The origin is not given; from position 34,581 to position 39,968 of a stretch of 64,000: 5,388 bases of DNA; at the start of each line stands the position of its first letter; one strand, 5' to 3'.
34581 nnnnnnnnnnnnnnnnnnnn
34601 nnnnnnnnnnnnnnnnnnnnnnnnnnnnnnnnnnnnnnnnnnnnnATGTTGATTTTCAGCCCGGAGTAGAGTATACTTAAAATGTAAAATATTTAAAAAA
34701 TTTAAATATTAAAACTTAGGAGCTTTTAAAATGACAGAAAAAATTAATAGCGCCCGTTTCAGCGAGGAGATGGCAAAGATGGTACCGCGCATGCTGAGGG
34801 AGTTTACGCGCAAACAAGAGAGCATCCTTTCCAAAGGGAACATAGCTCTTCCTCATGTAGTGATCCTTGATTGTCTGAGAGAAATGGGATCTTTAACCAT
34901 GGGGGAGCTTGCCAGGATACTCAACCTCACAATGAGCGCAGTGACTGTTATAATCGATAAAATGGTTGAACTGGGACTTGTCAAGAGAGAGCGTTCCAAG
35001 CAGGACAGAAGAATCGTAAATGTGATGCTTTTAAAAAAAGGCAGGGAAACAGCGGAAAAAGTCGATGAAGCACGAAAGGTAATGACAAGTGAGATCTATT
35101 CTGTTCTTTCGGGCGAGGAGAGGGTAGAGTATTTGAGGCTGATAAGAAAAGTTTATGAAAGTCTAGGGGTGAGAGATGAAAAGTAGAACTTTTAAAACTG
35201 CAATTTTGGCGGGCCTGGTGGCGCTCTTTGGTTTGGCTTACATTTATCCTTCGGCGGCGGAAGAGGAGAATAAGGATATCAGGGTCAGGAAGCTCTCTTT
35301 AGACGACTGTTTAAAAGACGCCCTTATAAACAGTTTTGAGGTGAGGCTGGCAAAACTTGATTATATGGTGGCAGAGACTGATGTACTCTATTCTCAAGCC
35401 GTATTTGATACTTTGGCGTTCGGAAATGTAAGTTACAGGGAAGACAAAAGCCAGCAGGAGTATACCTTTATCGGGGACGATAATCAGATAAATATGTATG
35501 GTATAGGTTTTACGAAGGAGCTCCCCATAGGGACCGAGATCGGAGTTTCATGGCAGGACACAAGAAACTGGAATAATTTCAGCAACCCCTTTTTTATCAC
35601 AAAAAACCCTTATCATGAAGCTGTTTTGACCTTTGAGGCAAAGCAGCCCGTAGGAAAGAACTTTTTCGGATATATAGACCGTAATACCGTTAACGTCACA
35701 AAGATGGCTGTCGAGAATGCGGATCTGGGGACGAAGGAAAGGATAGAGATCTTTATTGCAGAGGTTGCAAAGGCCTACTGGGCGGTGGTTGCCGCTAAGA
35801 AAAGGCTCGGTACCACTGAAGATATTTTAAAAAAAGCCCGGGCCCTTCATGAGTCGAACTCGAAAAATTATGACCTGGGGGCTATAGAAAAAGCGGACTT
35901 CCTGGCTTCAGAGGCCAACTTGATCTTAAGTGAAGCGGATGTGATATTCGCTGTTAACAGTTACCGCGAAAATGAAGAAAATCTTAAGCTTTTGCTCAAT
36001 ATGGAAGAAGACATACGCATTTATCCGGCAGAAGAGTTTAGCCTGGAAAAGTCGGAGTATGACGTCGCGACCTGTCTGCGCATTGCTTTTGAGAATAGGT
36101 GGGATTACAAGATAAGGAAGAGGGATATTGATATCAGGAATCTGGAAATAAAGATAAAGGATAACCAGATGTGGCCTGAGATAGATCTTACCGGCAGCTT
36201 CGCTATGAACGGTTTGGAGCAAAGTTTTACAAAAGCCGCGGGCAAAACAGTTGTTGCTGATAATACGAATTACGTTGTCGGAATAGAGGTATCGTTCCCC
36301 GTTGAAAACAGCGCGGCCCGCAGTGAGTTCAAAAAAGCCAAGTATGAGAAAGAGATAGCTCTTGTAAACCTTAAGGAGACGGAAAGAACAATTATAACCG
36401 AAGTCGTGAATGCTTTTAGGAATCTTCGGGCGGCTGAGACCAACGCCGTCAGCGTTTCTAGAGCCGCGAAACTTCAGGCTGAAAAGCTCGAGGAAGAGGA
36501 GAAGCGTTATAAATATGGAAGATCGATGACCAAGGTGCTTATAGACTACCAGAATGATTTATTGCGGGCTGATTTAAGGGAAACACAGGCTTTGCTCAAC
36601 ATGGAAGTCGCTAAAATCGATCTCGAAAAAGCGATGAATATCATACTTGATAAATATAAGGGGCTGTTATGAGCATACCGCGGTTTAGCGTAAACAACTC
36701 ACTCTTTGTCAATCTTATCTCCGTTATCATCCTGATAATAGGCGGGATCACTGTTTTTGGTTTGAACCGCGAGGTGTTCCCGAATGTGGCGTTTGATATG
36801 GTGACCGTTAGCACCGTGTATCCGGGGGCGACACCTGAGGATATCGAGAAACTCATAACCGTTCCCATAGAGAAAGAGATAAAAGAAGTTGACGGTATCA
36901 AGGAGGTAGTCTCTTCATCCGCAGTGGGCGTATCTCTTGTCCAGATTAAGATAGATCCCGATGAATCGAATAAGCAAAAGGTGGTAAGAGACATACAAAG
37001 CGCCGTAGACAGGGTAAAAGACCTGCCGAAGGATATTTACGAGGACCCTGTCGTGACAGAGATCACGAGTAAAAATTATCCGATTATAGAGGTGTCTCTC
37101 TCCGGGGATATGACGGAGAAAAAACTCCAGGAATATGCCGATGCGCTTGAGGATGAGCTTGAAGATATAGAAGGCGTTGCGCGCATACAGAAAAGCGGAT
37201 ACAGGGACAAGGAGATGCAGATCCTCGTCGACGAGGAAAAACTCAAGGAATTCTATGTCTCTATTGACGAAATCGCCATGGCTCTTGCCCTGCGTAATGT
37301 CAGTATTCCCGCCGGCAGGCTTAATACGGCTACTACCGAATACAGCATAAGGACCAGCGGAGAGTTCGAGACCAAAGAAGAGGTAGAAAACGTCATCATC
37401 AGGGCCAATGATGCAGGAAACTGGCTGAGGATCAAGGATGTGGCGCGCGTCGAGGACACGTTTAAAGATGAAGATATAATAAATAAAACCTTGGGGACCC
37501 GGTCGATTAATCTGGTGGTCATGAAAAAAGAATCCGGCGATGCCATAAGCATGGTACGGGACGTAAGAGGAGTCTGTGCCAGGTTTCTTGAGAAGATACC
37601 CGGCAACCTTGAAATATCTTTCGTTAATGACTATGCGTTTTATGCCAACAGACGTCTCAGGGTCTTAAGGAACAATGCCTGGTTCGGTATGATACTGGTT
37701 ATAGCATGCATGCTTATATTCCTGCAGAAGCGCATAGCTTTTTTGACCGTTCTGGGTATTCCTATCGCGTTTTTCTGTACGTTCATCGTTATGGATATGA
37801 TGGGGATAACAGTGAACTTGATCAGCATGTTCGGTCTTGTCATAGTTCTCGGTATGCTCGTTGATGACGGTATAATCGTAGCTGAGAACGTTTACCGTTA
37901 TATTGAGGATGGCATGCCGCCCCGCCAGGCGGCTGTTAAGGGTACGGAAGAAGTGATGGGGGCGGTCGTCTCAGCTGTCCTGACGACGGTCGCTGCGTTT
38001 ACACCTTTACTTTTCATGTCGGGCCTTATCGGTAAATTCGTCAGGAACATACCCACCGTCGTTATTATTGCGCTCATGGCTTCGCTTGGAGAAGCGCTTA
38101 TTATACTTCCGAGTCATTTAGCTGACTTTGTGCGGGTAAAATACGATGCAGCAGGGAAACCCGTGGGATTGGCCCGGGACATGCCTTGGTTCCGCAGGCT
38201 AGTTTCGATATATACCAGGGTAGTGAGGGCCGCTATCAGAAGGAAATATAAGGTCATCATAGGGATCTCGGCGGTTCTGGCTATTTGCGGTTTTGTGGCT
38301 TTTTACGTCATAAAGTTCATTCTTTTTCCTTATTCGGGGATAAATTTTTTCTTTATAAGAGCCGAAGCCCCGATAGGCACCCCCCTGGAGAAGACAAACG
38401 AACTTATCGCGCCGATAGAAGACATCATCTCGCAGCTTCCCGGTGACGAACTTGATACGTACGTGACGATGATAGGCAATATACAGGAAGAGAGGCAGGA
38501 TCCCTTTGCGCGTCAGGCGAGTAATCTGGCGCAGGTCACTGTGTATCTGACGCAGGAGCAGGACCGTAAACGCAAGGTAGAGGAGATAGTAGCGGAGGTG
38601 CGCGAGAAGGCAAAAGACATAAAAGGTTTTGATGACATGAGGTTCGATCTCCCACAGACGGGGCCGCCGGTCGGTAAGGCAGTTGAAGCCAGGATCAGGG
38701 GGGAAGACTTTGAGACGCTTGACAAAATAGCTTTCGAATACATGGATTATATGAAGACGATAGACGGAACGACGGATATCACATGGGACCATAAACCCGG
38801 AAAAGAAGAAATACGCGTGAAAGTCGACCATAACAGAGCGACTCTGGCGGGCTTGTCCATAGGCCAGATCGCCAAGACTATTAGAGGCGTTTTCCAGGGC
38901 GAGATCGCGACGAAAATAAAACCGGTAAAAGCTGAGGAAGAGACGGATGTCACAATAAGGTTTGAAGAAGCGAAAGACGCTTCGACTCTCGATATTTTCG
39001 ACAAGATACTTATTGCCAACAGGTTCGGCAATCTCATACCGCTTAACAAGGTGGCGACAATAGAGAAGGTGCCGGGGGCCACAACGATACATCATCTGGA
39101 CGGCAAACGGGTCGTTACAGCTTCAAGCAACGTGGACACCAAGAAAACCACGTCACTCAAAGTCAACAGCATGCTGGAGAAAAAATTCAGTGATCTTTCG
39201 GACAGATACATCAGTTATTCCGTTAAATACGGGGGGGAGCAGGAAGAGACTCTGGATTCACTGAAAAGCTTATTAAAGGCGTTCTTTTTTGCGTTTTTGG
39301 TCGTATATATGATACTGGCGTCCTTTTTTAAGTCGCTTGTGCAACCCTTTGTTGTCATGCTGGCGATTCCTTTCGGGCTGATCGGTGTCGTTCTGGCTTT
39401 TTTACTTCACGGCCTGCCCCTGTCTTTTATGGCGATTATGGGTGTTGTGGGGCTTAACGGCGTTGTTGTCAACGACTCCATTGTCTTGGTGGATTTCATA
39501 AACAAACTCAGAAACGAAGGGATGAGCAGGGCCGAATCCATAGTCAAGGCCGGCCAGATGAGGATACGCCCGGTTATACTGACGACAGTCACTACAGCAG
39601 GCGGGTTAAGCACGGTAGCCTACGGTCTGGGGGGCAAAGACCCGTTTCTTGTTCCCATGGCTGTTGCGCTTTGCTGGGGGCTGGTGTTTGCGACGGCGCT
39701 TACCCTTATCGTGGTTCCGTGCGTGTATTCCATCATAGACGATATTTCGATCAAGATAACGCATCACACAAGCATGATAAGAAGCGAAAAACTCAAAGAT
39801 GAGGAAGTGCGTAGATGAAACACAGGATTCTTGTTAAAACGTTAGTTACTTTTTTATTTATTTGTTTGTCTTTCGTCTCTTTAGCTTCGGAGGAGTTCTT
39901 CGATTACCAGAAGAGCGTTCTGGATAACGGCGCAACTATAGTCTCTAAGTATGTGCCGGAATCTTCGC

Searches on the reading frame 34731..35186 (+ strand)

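Call 59: search_protein_families(library=pfam, proteins=[window:34731-35186:+], max_evalue=0.00001)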
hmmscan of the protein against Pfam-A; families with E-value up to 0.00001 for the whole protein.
window:34731-35186:+ (151 aa): 6 families
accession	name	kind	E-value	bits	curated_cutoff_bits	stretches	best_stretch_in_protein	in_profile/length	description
PF01047.28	MarR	-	2.2e-16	59.9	24.6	1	40-96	3-59/59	MarR family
PF12802.13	MarR_2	-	5.1e-12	46.2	27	1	41-95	6-61/61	MarR family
PF22381.2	Staph_reg_Sar_Rot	-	1.8e-09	38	27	1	30-110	4-84/85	Transcriptional regulator SarA/Rot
PF01978.25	TrmB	-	2e-07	31.2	25.6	0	51-90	19-58/68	Sugar-specific transcriptional regulator TrmB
PF13412.12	HTH_24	-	3.6e-07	30.1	21.9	1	45-85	8-48/48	Winged helix-turn-helix DNA-binding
PF13463.12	HTH_27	-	1.7e-06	28.7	22.2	1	42-100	5-64/68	Winged helix DNA-binding domain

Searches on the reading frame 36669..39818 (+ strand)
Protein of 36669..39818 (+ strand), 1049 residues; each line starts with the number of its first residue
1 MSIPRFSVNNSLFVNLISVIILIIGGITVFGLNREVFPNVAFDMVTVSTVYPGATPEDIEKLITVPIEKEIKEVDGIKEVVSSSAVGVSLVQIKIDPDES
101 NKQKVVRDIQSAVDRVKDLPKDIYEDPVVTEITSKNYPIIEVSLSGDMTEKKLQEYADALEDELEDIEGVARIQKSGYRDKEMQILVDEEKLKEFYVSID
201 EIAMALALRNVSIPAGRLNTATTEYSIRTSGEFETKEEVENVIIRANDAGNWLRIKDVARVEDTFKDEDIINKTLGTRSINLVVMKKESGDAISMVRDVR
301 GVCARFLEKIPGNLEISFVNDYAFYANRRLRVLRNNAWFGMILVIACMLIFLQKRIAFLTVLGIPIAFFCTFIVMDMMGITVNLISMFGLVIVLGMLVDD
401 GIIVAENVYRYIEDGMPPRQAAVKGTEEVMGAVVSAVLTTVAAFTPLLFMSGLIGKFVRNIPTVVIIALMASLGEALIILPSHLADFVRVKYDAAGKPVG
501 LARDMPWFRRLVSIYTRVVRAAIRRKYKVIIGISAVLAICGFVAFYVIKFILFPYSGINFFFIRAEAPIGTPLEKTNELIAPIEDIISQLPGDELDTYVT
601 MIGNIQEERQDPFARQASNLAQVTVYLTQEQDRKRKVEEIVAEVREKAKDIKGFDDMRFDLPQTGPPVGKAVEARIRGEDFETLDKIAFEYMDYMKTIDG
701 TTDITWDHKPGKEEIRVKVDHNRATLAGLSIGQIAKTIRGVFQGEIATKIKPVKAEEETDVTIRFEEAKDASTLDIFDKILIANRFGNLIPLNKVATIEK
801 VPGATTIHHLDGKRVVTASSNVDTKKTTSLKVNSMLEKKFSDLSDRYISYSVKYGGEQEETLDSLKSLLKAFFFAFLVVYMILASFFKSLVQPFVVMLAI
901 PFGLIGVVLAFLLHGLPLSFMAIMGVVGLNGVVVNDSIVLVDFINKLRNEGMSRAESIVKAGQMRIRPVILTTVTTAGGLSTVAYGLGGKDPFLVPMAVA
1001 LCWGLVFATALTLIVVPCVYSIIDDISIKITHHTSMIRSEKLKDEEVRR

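Call 9: search_protein_families(library=pfam, proteins=[window:36669-39818:+])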
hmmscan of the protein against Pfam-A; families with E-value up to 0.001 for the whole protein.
window:36669-39818:+ (1049 aa): 2 families
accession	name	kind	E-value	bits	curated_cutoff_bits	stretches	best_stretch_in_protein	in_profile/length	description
PF00873.25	ACR_tran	-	7e-191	636.9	28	1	4-1023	2-1020/1021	AcrB/AcrD/AcrF family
PF02355.23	SecD_SecF_C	-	3.8e-06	26.9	20.5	1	867-1013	32-176/189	Protein export membrane protein SecD/SecF, C-terminal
